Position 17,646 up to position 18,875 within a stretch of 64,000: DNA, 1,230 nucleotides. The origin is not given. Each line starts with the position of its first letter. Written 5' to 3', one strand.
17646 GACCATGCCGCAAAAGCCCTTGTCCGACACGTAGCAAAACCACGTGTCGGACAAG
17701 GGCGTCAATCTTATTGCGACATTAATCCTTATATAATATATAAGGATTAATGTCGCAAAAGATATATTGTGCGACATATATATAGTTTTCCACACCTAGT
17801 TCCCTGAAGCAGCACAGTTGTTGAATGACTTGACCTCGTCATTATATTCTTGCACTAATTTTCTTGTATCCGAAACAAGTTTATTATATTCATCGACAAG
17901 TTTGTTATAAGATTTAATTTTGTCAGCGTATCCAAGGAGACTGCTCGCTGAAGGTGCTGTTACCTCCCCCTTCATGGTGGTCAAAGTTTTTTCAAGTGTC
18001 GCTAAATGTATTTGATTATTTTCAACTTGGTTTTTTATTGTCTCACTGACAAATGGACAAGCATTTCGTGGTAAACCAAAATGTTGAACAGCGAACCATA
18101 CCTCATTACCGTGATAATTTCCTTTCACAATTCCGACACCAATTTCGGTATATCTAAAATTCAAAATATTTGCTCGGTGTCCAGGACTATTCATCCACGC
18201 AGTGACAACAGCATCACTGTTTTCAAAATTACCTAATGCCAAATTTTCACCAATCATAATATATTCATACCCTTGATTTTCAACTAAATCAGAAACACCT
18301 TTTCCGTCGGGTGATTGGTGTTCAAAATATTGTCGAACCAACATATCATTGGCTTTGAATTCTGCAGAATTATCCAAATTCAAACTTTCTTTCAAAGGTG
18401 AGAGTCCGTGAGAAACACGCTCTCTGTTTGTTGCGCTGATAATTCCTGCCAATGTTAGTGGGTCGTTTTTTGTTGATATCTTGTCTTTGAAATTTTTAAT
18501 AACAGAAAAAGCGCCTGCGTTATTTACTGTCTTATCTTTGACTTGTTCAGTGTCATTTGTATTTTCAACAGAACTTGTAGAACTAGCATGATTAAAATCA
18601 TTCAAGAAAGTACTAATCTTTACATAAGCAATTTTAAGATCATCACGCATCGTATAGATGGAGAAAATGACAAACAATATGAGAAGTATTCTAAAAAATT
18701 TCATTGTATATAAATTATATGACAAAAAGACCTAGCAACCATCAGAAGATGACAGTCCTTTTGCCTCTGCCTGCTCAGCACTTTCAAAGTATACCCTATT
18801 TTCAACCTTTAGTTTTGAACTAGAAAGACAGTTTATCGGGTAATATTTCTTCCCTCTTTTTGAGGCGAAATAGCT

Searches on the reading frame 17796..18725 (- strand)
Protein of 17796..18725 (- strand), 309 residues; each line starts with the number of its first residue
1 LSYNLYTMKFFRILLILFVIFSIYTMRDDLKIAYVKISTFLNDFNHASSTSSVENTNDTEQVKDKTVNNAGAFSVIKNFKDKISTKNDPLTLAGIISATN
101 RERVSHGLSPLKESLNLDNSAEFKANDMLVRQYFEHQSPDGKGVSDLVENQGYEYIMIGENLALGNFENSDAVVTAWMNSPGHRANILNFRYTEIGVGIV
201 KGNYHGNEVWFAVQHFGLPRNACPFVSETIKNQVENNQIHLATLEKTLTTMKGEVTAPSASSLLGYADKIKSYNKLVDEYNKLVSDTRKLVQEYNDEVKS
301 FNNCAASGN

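Call 73: search_protein_families(library=pfam, proteins=[window:17796-18725:-], max_evalue=0.00001)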
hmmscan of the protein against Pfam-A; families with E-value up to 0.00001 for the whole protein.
window:17796-18725:- (309 aa): 1 family
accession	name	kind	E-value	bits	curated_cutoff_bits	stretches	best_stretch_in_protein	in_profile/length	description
PF00188.32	CAP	-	2.2e-18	67.6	21.1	1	97-216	2-117/117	Cysteine-rich secretory protein family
